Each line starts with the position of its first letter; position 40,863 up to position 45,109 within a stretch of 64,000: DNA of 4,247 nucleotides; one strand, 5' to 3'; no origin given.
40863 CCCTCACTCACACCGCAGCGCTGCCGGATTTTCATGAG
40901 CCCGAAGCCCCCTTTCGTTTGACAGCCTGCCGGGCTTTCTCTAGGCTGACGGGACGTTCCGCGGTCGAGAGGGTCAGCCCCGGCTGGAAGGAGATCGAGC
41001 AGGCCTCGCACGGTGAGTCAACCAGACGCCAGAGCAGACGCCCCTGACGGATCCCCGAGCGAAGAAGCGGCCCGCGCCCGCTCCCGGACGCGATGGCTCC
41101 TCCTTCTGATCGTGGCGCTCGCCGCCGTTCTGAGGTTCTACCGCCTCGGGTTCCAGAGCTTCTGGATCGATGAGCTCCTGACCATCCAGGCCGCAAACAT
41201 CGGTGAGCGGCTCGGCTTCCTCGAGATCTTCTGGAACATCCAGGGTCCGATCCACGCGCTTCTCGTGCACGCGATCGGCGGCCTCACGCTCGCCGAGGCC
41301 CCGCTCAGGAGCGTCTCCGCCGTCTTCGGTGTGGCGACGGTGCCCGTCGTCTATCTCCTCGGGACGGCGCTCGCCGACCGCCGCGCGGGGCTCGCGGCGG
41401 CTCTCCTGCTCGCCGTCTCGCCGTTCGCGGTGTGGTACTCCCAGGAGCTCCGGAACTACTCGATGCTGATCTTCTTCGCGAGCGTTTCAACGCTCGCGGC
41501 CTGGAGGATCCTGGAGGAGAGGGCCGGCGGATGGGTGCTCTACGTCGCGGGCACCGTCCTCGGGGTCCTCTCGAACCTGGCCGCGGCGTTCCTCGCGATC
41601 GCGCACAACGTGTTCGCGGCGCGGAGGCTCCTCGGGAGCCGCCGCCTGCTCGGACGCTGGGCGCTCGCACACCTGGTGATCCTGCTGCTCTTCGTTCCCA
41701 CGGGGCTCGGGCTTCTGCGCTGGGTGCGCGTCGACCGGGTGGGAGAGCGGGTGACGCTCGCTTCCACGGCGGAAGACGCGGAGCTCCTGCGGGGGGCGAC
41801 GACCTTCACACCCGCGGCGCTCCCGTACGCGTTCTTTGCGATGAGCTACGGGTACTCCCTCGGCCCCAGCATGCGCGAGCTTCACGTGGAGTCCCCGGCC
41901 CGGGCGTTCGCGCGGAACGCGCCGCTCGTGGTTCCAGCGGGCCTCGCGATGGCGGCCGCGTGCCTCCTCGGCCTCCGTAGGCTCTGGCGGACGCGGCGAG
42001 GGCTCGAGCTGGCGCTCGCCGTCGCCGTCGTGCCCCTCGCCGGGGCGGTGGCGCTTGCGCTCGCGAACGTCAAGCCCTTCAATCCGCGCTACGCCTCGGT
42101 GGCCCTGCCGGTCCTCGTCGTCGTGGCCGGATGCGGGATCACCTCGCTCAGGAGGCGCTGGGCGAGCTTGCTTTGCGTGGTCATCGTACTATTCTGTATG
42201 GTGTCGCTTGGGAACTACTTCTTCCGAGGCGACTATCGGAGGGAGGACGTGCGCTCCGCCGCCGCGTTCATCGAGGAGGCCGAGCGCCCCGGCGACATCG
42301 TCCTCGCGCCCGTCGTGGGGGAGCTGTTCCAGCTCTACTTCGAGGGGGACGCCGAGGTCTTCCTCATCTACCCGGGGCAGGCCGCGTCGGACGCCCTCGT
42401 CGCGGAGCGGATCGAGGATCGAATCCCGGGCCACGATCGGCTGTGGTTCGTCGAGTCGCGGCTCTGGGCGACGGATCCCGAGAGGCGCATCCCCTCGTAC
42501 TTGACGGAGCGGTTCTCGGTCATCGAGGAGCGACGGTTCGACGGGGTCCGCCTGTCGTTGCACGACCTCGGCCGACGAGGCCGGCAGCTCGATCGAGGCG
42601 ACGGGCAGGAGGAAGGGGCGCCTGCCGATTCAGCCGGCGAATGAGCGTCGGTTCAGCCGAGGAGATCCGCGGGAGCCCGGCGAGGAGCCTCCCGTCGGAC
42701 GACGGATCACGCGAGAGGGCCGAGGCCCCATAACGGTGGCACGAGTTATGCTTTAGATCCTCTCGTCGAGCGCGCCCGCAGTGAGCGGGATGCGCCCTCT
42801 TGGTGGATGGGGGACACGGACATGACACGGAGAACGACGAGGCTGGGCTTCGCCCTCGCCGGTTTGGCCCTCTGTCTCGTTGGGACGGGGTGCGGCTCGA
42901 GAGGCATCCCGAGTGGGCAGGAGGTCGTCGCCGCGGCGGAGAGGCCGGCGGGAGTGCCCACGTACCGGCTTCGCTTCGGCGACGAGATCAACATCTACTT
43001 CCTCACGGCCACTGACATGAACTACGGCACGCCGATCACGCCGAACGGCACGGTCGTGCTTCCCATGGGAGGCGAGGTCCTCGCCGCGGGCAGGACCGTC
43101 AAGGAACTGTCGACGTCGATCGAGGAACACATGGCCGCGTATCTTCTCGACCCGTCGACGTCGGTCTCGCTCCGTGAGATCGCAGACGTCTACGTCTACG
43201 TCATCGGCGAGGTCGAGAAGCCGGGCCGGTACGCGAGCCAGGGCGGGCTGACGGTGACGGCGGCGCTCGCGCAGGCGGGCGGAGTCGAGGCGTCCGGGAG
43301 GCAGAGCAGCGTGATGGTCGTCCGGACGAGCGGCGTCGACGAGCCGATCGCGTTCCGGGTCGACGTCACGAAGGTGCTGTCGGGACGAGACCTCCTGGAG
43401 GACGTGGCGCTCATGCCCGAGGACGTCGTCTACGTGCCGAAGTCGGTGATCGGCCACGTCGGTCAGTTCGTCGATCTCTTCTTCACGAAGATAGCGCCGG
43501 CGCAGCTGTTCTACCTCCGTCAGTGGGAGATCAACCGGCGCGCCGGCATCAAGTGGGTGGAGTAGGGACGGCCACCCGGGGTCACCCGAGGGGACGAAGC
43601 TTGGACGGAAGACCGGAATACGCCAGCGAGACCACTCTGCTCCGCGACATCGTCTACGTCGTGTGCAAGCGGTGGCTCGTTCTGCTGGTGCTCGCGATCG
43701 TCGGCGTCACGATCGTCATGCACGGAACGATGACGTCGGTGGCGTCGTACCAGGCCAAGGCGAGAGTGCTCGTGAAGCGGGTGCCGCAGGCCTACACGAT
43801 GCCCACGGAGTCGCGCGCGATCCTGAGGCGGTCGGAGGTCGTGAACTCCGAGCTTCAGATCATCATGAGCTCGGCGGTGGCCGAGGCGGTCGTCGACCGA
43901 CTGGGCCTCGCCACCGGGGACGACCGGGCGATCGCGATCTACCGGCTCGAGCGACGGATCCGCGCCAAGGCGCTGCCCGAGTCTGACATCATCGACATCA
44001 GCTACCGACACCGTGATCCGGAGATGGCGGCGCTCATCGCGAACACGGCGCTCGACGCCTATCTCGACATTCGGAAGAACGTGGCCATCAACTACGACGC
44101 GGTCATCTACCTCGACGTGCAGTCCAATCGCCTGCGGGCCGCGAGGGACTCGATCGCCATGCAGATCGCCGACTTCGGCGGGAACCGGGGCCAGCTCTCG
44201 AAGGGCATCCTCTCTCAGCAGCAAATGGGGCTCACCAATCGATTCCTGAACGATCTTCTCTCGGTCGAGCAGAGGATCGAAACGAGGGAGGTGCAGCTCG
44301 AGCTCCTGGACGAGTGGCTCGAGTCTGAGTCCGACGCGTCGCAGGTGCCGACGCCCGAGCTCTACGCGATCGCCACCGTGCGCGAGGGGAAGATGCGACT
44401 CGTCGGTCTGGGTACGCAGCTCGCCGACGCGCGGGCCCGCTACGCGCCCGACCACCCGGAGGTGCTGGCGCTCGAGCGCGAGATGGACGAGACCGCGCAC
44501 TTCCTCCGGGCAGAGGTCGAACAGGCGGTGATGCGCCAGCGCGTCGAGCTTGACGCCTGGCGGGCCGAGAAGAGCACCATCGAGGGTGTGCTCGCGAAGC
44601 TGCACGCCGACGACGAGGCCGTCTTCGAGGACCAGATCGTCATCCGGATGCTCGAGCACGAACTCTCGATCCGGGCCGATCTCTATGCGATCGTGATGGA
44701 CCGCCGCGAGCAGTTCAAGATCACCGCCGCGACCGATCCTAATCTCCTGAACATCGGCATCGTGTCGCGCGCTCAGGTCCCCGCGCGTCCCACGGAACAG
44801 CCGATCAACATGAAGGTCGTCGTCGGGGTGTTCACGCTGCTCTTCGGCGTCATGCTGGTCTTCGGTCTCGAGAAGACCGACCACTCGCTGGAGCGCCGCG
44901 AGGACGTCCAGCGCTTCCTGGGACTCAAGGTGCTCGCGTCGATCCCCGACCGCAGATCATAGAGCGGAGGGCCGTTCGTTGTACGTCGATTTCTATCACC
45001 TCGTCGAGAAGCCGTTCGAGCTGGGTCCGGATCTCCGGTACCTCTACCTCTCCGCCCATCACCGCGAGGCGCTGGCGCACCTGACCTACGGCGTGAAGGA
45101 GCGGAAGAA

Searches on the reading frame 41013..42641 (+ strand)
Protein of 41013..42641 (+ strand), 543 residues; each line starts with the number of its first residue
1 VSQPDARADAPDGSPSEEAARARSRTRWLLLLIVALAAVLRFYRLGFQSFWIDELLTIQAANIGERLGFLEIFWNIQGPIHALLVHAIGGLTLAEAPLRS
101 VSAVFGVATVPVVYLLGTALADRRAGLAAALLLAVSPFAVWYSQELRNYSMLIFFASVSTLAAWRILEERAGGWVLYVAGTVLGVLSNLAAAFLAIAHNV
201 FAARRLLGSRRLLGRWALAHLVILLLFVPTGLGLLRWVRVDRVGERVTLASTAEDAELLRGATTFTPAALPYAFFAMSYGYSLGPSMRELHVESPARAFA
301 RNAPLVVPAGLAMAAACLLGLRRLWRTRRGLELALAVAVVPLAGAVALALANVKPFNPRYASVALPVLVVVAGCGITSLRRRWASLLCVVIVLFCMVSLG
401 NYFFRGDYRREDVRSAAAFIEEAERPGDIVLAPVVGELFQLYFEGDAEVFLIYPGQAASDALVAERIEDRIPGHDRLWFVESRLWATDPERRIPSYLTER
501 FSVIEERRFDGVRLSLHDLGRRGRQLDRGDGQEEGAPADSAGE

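Call 11: search_protein_families(library=pfam, proteins=[window:41013-42641:+], max_evalue=0.001)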
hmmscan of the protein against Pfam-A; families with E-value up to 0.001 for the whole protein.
window:41013-42641:+ (543 aa): 1 family
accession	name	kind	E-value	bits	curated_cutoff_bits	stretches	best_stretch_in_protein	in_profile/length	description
PF13231.12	PMT_2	-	1.8e-09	38.4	26.1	1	94-229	20-156/160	Dolichyl-phosphate-mannose-protein mannosyltransferase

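Call 13: search_protein_families(library=ncbifam, proteins=[window:41013-42641:+], max_evalue=0.001)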
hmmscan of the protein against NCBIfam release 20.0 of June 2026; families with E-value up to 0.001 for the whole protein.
window:41013-42641:+ (543 aa): 2 families
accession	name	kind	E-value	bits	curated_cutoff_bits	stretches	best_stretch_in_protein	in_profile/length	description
TIGR03663.1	TIGR03663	subfamily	1.9e-09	37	126.25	1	30-195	4-157/435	flippase activity-associated protein Agl23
TIGR04154.1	archaeo_STT3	subfamily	1.7e-06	26.7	450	1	98-140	98-140/831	oligosaccharyl transferase, archaeosortase A system-associated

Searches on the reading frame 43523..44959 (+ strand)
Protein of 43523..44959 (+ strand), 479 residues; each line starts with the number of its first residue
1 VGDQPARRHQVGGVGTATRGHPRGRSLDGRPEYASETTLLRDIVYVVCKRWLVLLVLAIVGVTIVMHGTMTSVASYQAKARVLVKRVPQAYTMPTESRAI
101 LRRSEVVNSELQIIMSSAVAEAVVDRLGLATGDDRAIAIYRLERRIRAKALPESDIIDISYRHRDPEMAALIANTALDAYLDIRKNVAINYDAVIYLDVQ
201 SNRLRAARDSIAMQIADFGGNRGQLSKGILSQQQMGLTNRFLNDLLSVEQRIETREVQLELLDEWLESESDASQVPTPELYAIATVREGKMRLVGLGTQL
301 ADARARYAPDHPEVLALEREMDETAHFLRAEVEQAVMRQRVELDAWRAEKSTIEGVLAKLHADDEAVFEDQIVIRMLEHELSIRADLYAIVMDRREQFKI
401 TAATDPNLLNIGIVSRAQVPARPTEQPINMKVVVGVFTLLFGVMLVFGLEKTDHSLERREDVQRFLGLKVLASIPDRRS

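Call 11: search_protein_families(library=pfam, proteins=[window:43523-44959:+], max_evalue=0.001)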
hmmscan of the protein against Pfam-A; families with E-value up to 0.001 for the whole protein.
window:43523-44959:+ (479 aa): 1 family
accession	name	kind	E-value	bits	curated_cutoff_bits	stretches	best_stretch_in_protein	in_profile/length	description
PF02706.20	Wzz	-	2.4e-05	25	25.5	1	40-126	5-90/91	Chain length determinant protein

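Call 13: search_protein_families(library=ncbifam, proteins=[window:43523-44959:+], max_evalue=0.001)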
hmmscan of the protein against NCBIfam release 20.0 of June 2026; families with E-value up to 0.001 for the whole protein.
window:43523-44959:+ (479 aa): 5 families
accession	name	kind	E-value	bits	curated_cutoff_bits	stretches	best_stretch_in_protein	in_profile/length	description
TIGR03017.1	EpsF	equivalog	1.6e-21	76.6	422.75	1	43-474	6-443/444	chain length determinant protein EpsF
TIGR01005.1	eps_transp_fam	subfamily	3.6e-17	61.8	411.7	2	147-475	147-478/754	exopolysaccharide transport protein family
TIGR03007.1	pepcterm_ChnLen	equivalog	6.9e-17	60.8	278.85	1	43-475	7-461/498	XrtA system polysaccharide chain length determinant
TIGR01006.1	polys_exp_MPA1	subfamily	4.1e-11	42.8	296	1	40-175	10-139/226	CspC family polysaccharide chain length determinant protein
NF041864.1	EpsV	equivalog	0.00021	20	800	0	282-349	279-359/484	PCP family exopolysaccharide biosynthesis protein EpsV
